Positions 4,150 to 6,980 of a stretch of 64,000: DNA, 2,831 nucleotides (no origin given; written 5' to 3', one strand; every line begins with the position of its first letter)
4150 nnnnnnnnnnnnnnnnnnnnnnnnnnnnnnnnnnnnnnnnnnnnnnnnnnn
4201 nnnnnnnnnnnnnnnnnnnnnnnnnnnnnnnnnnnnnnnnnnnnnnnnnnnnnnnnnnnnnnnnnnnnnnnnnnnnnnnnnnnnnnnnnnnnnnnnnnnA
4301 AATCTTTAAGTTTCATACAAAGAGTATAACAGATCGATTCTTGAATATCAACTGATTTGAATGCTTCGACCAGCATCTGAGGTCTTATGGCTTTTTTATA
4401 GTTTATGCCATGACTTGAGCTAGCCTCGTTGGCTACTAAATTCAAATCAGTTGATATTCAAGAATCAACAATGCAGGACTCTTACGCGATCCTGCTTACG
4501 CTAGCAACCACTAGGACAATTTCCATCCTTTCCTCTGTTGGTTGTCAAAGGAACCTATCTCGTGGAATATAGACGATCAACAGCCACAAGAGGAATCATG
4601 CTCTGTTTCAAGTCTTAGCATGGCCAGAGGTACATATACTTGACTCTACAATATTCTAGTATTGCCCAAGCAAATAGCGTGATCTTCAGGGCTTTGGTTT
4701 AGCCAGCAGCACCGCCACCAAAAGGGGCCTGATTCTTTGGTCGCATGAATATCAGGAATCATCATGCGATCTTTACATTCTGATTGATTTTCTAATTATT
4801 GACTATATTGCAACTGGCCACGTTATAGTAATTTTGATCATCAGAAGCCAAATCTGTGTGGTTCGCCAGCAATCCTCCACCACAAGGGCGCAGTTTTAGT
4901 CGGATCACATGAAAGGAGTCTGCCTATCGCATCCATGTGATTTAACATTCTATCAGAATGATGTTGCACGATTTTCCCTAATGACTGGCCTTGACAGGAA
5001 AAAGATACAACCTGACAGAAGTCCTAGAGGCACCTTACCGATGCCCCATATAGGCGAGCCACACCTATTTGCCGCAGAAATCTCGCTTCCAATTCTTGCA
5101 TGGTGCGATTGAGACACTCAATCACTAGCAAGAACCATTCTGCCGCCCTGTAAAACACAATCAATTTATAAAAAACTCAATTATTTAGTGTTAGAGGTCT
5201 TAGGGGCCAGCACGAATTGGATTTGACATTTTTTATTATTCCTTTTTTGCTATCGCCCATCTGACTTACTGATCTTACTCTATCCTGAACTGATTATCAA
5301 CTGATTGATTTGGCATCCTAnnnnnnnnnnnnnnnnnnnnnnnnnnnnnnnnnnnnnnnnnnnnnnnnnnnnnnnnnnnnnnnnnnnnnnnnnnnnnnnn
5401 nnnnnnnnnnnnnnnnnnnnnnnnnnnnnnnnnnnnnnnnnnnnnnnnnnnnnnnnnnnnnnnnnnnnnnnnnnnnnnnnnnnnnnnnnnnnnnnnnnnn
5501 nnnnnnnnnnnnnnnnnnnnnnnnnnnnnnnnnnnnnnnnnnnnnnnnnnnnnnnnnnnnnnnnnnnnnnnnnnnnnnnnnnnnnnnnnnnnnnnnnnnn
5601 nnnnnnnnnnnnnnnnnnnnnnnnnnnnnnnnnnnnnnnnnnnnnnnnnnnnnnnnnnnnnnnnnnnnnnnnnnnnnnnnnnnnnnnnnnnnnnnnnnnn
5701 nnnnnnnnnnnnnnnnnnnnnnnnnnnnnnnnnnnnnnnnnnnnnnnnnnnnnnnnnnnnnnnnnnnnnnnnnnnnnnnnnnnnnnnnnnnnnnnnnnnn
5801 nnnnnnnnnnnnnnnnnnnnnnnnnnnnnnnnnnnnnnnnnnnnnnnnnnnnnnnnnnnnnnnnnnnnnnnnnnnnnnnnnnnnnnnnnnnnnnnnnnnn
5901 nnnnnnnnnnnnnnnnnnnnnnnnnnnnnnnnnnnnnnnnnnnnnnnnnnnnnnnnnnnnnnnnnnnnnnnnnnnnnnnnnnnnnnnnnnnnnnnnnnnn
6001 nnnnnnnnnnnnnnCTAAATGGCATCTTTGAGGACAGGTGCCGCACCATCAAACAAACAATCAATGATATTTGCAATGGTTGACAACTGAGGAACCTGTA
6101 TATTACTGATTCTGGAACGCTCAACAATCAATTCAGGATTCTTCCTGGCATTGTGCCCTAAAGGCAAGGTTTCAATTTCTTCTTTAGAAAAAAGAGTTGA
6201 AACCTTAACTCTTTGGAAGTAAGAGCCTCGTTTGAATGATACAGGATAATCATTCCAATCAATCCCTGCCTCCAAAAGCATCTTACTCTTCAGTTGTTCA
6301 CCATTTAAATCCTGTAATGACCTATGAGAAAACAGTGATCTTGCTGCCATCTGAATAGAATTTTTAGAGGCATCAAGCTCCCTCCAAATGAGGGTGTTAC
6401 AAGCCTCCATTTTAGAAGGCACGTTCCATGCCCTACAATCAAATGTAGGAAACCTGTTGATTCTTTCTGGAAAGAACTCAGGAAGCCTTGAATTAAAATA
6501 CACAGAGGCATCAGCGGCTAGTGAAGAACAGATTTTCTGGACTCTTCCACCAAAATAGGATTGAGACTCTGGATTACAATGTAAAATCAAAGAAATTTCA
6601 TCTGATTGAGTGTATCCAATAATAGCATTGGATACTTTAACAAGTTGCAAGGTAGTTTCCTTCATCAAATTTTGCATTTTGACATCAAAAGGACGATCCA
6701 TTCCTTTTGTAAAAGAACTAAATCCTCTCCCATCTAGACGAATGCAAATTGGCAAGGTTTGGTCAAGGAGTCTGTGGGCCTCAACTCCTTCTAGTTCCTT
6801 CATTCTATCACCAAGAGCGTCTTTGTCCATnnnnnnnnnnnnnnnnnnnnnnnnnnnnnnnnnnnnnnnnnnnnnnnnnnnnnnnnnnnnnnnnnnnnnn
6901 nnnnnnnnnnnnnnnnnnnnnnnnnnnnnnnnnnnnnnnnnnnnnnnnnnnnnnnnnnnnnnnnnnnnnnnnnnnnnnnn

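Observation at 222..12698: Stereotyped promoter repeated about 45 times, about 25 of them placing the ATG at the predicted +1 (leaderless mRNAs)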

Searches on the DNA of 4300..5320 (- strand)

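Call 67: search_rna_families(source=window, start=4300, end=5320, threshold=evalue, max_evalue=1)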
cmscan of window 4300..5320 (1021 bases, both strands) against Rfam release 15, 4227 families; matches with E-value up to 1: 0.
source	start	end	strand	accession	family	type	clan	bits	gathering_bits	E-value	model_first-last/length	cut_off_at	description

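Call 71: search_dna_similar(query=window:4440-5265:-, collection=phages, mode=distant, max_rows=10)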
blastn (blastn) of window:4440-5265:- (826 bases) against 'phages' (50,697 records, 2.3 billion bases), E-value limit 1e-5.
No match.

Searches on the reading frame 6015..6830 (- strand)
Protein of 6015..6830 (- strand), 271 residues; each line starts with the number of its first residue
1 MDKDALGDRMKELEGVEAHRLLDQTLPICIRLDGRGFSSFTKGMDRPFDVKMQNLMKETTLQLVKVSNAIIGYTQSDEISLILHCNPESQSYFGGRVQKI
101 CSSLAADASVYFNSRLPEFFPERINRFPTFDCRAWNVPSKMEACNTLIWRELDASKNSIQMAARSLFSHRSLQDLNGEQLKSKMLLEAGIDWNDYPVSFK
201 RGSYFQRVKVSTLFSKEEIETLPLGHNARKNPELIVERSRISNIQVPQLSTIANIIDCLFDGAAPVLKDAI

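Call 25: search_protein_families(library=pfam, proteins=[window:6015-6830:-], max_evalue=0.01)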
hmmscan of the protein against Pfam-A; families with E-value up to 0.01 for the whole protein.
window:6015-6830:- (271 aa): 1 family
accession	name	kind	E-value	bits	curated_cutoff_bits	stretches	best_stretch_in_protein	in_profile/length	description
PF04446.17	Thg1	-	5.5e-31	107.6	29.2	1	8-138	2-130/130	tRNAHis guanylyltransferase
